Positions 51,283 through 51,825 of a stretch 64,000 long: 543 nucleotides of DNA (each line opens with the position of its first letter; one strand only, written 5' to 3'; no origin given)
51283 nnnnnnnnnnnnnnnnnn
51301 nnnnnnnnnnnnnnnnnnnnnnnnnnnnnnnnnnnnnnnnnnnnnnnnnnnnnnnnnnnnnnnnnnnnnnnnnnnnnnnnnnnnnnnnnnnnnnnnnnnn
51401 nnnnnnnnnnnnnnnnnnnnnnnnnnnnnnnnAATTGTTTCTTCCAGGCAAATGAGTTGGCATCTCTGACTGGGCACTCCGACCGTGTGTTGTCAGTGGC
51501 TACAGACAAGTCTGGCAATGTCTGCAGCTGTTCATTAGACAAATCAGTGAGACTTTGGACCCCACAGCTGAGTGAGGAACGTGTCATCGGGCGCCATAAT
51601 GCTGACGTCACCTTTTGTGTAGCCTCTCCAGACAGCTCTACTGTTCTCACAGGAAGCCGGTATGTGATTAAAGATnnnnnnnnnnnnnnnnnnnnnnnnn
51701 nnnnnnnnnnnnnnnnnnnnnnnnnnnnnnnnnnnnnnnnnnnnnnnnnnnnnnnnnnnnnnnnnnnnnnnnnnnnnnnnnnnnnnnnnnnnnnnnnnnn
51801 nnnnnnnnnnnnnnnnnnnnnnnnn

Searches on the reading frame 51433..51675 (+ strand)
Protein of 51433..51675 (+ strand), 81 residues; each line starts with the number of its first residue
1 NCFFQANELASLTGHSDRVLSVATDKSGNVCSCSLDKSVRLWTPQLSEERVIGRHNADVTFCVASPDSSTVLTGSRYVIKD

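Call 38: search_protein_families(library=pfam, proteins=[window:51433-51675:+], max_evalue=0.01)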
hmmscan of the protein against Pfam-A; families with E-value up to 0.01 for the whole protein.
window:51433-51675:+ (81 aa): 9 families
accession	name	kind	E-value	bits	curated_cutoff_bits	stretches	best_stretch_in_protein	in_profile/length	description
PF00400.38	WD40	-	9.2e-12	45.4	27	1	8-42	3-38/39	WD domain, G-beta repeat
PF25174.1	Beta-prop_THOC3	-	1.4e-07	31.2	305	1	10-76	40-108/272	THOC3 beta-propeller domain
PF24814.1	WD40_Prp19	-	2.3e-07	30.6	320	1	8-75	41-110/281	Prp19 WD40 domain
PF25173.1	Beta-prop_WDR3_1st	-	2e-06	28.1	154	1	7-75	104-174/184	WDR3 first beta-propeller domain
PF24807.1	WD40_CDC20-Fz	-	3.1e-06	27.1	200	1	6-42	255-292/292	CDC20/Fizzy WD40 domain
PF24817.1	WD40_WDHD1_1st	-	6.7e-05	22.6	109.9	1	8-43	120-156/291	WDHD1 first WD40 domain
PF23381.1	Beta-prop_IFT122_1st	-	9e-05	22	28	1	9-64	45-99/350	IFT122 first beta-propeller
PF25047.1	Beta-prop_TEP1_2nd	-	0.00054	19.6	89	0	12-48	132-168/255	TEP-1 second beta-propeller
PF25172.1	Beta-prop_WDR3_2nd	-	0.0014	18.4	140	1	8-43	251-287/293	WDR3 second beta-propeller domain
